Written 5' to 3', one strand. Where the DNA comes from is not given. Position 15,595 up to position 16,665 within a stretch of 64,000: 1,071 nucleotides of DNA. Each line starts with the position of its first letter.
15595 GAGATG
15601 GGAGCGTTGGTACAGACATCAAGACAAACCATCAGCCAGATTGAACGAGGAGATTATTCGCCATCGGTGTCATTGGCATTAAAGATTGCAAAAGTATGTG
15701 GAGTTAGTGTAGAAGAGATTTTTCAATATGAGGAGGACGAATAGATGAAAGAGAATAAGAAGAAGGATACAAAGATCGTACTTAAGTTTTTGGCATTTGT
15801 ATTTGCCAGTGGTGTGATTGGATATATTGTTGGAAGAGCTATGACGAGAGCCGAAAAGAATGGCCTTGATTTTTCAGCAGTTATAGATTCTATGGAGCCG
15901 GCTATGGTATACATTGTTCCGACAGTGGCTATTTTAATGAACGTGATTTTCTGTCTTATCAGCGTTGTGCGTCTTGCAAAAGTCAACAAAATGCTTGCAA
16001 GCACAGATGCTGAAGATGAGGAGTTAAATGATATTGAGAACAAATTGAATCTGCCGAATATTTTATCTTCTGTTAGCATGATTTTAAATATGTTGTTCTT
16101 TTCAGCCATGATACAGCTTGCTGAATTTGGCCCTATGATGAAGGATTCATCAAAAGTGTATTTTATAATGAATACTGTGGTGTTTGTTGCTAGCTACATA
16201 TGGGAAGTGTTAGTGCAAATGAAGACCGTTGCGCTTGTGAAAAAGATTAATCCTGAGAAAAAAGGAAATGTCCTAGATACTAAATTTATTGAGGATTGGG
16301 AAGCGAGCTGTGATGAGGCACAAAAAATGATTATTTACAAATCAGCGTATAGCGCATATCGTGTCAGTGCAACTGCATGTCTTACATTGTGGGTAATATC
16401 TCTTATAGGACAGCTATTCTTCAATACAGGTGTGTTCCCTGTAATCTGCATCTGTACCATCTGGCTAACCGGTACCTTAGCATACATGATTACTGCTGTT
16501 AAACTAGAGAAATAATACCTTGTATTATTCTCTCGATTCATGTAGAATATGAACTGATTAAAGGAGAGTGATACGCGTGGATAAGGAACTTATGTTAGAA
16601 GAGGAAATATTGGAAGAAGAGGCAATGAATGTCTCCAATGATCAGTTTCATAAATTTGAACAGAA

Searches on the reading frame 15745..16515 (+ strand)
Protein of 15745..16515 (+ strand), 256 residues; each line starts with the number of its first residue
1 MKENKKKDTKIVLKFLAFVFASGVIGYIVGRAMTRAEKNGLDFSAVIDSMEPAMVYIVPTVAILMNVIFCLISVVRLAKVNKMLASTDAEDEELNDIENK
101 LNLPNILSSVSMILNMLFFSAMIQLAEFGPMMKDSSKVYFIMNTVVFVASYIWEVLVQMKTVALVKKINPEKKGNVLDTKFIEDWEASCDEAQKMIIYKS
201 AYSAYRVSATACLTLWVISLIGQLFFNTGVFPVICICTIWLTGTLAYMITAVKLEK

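Call 52: search_protein_families(library=pfam, proteins=[window:15745-16515:+], max_evalue=0.0001)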
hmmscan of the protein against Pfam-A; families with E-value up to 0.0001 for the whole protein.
window:15745-16515:+ (256 aa): 1 family
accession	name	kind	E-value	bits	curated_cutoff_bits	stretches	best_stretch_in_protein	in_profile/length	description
PF11368.13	DUF3169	-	9.3e-59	199.5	31.6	1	10-249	2-248/250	Protein of unknown function (DUF3169)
